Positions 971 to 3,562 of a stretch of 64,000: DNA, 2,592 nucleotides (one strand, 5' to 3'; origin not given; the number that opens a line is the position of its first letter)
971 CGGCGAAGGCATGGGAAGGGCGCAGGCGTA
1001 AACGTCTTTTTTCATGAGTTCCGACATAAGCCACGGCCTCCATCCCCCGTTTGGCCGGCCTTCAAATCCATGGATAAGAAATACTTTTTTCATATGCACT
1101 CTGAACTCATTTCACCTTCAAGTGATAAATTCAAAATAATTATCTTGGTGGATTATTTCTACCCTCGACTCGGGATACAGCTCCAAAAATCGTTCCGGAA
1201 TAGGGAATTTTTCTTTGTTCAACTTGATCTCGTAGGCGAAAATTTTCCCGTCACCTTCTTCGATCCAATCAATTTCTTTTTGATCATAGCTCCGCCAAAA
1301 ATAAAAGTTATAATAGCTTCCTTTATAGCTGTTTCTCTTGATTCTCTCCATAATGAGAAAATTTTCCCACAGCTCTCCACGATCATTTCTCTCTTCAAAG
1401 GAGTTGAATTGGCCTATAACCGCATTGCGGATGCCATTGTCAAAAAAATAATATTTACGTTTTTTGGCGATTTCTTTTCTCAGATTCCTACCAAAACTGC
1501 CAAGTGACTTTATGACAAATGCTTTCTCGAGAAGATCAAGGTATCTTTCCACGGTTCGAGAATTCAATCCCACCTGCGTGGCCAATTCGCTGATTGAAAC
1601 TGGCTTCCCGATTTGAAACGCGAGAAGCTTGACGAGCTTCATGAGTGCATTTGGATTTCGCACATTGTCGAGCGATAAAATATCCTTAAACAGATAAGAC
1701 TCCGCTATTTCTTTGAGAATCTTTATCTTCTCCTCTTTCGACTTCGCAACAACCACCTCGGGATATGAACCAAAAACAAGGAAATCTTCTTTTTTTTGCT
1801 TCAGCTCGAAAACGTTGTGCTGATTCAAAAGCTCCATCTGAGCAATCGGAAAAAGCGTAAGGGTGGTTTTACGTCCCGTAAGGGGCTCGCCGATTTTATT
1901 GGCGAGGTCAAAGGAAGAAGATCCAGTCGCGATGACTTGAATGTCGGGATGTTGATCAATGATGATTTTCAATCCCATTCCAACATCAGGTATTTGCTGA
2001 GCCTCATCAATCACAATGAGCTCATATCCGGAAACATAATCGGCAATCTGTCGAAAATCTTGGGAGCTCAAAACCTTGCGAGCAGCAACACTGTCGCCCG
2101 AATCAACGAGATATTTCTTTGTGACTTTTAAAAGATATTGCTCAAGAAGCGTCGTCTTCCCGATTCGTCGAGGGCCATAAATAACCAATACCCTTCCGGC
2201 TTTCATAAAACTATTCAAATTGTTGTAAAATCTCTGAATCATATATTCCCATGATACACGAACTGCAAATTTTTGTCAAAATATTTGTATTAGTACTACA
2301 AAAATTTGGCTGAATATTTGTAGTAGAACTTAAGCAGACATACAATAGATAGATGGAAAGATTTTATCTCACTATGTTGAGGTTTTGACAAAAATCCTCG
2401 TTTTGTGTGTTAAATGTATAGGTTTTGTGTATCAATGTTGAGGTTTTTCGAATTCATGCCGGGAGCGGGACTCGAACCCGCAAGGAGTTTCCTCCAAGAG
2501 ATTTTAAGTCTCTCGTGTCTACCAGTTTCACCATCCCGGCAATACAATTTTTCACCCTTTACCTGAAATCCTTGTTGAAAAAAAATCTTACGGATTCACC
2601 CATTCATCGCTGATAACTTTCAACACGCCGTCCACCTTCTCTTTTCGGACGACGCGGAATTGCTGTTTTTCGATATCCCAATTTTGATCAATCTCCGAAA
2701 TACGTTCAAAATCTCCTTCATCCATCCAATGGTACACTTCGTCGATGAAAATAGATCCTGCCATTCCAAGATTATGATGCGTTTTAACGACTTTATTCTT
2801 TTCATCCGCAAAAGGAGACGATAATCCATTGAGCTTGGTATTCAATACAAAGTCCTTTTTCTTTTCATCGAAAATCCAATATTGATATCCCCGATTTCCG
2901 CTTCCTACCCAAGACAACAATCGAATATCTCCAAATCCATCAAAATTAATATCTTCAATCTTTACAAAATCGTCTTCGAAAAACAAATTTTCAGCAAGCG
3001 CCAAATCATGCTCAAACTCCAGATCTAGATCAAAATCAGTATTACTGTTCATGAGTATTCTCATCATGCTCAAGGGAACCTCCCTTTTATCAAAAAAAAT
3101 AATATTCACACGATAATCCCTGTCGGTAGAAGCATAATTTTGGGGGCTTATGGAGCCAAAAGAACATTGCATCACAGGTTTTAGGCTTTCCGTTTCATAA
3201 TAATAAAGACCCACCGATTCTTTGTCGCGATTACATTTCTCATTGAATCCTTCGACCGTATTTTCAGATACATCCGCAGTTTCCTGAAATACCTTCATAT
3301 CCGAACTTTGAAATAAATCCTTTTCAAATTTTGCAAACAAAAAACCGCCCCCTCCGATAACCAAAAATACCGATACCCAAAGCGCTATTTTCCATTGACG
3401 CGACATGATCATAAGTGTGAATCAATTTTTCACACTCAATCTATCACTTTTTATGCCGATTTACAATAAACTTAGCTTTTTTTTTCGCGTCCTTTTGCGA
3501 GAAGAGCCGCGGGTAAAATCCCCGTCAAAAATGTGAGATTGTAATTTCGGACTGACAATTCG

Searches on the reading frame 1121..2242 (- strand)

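Call 30: search_protein_families(library=pfam, proteins=[window:1121-2242:-], max_evalue=0.001)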
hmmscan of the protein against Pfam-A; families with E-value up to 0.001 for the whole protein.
window:1121-2242:- (374 aa): 6 families
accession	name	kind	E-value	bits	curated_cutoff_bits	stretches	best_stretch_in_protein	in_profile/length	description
PF13635.12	DUF4143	-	1.6e-42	145.4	28.1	1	186-341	2-159/160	Domain of unknown function (DUF4143)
PF13173.12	AAA_14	-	2.2e-27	96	27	1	17-139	3-129/129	AAA domain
PF13401.12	AAA_22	-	1.3e-05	26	27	0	16-43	5-32/130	AAA domain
PF13479.12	AAA_24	-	4.2e-05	23.9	27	1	17-84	3-76/195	AAA domain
PF01637.24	ATPase_2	-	0.00032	21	33.2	1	16-39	20-43/225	ATPase domain predominantly from Archaea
PF08279.18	HTH_11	-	0.00051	20.3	25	0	213-243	14-45/55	HTH domain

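Call 64: search_protein_families(library=padloc, proteins=[window:1121-2242:-], max_evalue=0.1)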
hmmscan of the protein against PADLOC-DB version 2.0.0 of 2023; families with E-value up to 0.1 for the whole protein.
window:1121-2242:- (374 aa): 15 families
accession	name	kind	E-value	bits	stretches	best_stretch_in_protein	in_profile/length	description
PDLC04789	PDC-S01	-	1.5e-148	492.8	1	1-373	1-373/375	-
PDLC04790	PDC-S01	-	7.5e-62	207.4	1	7-342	18-368/422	-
PDLC04787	PDC-S01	-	4.2e-52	175.4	1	2-339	11-355/412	-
PDLC04791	PDC-S01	-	1.6e-38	130.5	1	17-368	20-379/395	-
PDLC04788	PDC-S01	-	4.9e-21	73.1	1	17-342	20-383/448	-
PDLC04786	PDC-S01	-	2.8e-17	60.6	1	17-344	21-389/439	-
PDLC04792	PDC-S01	-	3.3e-07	27.2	1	4-133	5-146/452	-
PDLC01438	Csa3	-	8.6e-06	24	1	167-278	118-216/305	"CAS-I,CAS-II,CAS-III,CAS-IV,CAS-V,CAS-VI; associated_signaling"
PDLC01857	CARF3--CARF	-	6.9e-05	20.6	1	188-252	117-181/201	-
PDLC01720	Csa3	-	0.00057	18.4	1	161-254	4-85/118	Csa3_1_CAS-I-II-III-IV-V-VI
PDLC04984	PDC-S27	-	0.00061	16.8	1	16-39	23-46/474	-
PDLC01434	CasR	-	0.0012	16.8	1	168-248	105-175/191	"CAS-I,CAS-II,CAS-III,CAS-IV,CAS-V,CAS-VI; associated_signaling"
PDLC04140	mad8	-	0.0016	16.1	1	13-261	24-149/314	mads_8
PDLC01457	WYL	-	0.0027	15.3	1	208-243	12-47/229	"CAS-I,CAS-II,CAS-III,CAS-IV,CAS-V,CAS-VI; associated_signaling"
PDLC01268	CasR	-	0.01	13.8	1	187-248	111-169/179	"CAS-I,CAS-II,CAS-III,CAS-IV,CAS-V,CAS-VI; associated_signaling"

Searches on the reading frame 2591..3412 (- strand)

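Call 30: search_protein_families(library=pfam, proteins=[window:2591-3412:-], max_evalue=0.001)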
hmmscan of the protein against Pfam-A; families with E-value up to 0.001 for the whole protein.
window:2591-3412:- (274 aa): 0 families

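Call 63: search_protein_families(library=ncbifam, proteins=[window:2591-3412:-], max_evalue=0.1)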
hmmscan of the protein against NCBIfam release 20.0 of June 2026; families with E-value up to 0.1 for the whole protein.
window:2591-3412:- (274 aa): 1 family
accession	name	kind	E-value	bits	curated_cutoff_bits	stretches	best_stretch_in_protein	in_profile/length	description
NF047539.1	XAC2610_fam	domain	1.3e-16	60.8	35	1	151-237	2-86/89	XAC2610-related protein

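Call 64: search_protein_families(library=padloc, proteins=[window:2591-3412:-], max_evalue=0.1)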
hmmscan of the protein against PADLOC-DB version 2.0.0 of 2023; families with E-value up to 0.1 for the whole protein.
window:2591-3412:- (274 aa): 0 families
